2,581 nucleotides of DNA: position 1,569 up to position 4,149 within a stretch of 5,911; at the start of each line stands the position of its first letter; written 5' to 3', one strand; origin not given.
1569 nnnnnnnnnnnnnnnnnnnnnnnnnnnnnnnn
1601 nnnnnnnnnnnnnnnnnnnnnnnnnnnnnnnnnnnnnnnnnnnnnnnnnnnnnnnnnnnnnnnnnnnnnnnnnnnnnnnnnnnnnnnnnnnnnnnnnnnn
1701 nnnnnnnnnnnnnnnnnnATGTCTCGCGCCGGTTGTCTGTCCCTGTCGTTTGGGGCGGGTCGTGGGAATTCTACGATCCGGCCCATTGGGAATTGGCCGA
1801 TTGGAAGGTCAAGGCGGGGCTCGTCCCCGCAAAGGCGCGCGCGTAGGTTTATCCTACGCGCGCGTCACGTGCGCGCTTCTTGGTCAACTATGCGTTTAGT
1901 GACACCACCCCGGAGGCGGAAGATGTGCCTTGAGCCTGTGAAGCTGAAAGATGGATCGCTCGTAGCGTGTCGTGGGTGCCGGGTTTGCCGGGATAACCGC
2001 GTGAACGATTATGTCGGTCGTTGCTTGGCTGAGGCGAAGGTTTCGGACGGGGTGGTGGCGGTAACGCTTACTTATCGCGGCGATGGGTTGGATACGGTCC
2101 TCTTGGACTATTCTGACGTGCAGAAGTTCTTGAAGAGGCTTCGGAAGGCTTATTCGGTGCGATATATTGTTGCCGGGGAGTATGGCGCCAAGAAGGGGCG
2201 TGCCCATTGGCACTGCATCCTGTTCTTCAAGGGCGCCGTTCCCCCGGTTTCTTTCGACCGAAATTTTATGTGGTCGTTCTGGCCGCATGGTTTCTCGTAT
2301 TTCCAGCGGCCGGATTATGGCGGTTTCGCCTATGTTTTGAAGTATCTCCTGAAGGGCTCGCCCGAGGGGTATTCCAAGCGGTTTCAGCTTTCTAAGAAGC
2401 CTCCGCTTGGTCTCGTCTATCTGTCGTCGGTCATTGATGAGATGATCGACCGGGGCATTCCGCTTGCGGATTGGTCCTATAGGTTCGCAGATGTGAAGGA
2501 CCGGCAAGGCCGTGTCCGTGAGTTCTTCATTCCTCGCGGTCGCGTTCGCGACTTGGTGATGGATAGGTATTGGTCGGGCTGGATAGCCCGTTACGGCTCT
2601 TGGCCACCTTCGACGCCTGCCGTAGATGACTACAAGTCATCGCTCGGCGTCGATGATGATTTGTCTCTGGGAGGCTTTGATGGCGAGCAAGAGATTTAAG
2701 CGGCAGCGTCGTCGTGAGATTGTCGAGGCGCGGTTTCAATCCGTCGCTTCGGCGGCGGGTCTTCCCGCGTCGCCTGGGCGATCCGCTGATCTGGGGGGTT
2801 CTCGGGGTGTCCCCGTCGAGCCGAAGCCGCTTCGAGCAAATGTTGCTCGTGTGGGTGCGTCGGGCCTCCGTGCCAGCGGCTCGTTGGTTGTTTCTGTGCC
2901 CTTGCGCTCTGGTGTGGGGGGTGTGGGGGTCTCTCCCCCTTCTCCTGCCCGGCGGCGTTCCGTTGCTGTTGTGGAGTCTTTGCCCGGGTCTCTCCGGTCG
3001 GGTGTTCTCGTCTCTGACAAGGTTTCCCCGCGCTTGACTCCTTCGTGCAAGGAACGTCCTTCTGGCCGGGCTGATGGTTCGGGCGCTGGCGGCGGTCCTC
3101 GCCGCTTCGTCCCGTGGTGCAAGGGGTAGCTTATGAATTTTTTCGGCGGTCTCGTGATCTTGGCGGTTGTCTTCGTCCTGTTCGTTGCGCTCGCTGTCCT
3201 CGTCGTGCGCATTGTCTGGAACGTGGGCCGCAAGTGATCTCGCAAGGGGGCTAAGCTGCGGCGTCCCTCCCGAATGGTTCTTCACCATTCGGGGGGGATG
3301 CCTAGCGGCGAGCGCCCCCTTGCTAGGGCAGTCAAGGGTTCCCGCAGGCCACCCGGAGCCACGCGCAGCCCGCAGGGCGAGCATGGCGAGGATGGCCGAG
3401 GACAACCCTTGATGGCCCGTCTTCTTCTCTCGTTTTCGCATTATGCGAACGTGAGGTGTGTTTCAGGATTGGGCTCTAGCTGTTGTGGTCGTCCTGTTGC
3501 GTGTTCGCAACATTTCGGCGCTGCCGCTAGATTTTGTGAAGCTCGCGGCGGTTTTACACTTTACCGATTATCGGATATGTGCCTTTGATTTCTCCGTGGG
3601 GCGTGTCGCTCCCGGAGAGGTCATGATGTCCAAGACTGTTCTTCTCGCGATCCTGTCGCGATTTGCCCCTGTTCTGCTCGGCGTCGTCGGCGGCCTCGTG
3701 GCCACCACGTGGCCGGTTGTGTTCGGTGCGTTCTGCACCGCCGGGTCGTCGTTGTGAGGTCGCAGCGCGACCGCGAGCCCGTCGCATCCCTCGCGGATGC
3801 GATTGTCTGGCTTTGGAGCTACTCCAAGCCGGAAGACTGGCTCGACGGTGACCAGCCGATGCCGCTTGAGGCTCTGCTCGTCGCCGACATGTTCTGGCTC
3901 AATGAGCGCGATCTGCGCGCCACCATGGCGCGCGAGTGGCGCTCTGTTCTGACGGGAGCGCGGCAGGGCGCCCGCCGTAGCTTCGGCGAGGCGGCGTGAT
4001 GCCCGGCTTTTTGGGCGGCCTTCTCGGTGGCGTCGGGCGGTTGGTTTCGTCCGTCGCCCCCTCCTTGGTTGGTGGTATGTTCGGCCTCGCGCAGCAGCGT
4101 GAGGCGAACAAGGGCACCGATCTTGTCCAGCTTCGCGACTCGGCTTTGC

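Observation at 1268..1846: M15/LAS zinc peptidase (endolysin-type) in a microvirus, with no export signal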

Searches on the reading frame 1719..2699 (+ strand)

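Call 3: search_protein_families(library=pfam, proteins=[window:1719-2699:+], max_evalue=0.1)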
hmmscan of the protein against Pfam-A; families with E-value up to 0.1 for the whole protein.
window:1719-2699:+ (326 aa): 1 family
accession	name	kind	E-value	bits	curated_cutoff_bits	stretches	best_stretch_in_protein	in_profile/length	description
PF23343.2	REP_ORF2-G2P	-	1.3e-18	67.5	27.8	1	113-213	2-98/99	Replication-associated protein ORF2/G2P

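Call 4: search_protein_families(library=phrogs, proteins=[window:1719-2699:+], max_evalue=0.1)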
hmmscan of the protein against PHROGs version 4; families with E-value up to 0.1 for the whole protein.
window:1719-2699:+ (326 aa): 5 families
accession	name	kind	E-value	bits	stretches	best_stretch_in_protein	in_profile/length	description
phrog_942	-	DNA, RNA and nucleotide metabolism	1.8e-36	127.5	1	52-240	43-276/501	replication initiation protein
phrog_29197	-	unknown function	1e-10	42.9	1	81-170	61-169/187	-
phrog_3584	-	DNA, RNA and nucleotide metabolism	1.9e-05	25.2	1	113-226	70-189/265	replication initiation protein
phrog_713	-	DNA, RNA and nucleotide metabolism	0.01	15.7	1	146-183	168-204/432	DNA replication initiation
phrog_3419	-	DNA, RNA and nucleotide metabolism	0.013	16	1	115-168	108-159/289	rolling circle DNA replication initiation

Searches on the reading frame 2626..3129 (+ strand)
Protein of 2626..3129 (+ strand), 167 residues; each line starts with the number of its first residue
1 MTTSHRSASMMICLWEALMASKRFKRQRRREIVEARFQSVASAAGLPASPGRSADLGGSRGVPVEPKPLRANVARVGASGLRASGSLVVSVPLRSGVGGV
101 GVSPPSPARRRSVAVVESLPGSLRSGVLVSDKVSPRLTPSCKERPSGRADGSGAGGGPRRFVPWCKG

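Call 47: search_protein_families(library=phrogs, proteins=[window:2626-3129:+], max_evalue=1)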
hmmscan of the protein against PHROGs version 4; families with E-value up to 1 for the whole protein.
window:2626-3129:+ (167 aa): 1 family
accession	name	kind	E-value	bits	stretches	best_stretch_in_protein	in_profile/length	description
phrog_36527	-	unknown function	0.48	11.6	0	68-101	14-45/64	-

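Call 51: search_protein_families(library=pfam, proteins=[window:2626-3129:+], max_evalue=0.1)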
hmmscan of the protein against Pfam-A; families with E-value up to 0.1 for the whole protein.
window:2626-3129:+ (167 aa): 1 family
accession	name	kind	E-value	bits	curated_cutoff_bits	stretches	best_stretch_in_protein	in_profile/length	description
PF10606.14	GluR_Homer-bdg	-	0.072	13.7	25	0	103-126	3-25/51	Homer-binding domain of metabotropic glutamate receptor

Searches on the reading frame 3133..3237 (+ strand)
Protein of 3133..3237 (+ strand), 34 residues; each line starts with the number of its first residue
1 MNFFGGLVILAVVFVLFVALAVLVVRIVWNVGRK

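Call 47: search_protein_families(library=phrogs, proteins=[window:3133-3234:+], max_evalue=1)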
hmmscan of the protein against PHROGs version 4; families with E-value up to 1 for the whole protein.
seq(34 aa): 2 families
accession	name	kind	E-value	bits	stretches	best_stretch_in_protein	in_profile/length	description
phrog_3863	-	unknown function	0.038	15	1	1-27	1-27/57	-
phrog_33149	-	unknown function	0.13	13.3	1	7-33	21-47/65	-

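Call 88: search_protein_families(library=pfam, proteins=[window:3133-3234:+], max_evalue=1)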
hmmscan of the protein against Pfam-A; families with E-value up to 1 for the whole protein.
seq(34 aa): 1 family
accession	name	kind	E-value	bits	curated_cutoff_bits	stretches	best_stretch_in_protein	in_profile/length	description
PF14851.11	FAM176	-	0.4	10.9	31.5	1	6-30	24-48/152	FAM176 family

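Call 96: search_protein_families(library=ncbifam, proteins=[window:3133-3237:+], max_evalue=0.01)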
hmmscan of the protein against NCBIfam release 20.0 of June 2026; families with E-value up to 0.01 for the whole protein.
window:3133-3237:+ (34 aa): 0 families

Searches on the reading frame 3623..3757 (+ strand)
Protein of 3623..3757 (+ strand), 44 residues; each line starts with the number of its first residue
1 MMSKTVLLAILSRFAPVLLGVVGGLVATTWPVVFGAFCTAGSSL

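Call 47: search_protein_families(library=phrogs, proteins=[window:3623-3754:+], max_evalue=1)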
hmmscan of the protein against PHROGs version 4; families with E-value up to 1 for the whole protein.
seq(44 aa): 0 families

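Call 88: search_protein_families(library=pfam, proteins=[window:3623-3754:+], max_evalue=1)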
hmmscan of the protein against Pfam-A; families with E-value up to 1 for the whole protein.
seq(44 aa): 1 family
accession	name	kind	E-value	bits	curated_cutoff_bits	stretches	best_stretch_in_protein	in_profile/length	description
PF01169.24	GDT1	-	0.04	14.7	27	1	5-35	20-50/75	Divalent cation/proton antiporter GDT1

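Call 96: search_protein_families(library=ncbifam, proteins=[window:3623-3757:+], max_evalue=0.01)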
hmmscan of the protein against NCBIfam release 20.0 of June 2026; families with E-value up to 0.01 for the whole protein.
window:3623-3757:+ (44 aa): 0 families

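Call 101: search_protein_families(library=pfam, alignment_id=A5, max_evalue=0.1)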
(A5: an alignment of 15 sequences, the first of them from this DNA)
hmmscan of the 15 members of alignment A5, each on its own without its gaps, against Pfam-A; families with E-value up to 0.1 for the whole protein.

A. member 1, seq(44 aa): 1 family
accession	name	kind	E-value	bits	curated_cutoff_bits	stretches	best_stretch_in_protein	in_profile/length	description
PF01169.24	GDT1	-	0.04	14.7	27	1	5-35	20-50/75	Divalent cation/proton antiporter GDT1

B. families by the number of members that match (of 15 scanned): 4 families
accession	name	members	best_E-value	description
PF01169.24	GDT1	2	0.04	Divalent cation/proton antiporter GDT1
PF22474.2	Ago_Mid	1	0.007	Argonaute, middle domain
PF16079.10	Phage_holin_5_2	1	0.015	Phage holin family Hol44, in holin superfamily V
PF11384.13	DUF3188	1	0.037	Protein of unknown function (DUF3188)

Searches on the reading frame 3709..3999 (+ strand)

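Call 3: search_protein_families(library=pfam, proteins=[window:3709-3999:+], max_evalue=0.1)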
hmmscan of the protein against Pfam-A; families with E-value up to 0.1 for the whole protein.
window:3709-3999:+ (96 aa): 1 family
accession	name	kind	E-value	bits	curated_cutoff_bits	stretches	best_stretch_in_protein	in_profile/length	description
PF01283.25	Ribosomal_S26e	-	0.068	14.1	27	1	3-23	73-93/108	Ribosomal protein S26e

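Call 4: search_protein_families(library=phrogs, proteins=[window:3709-3999:+], max_evalue=0.1)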
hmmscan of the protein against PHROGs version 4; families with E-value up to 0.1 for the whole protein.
window:3709-3999:+ (96 aa): 0 families

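Call 47: search_protein_families(library=phrogs, proteins=[window:3709-3999:+], max_evalue=1)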
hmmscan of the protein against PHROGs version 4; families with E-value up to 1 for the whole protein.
window:3709-3999:+ (96 aa): 0 families
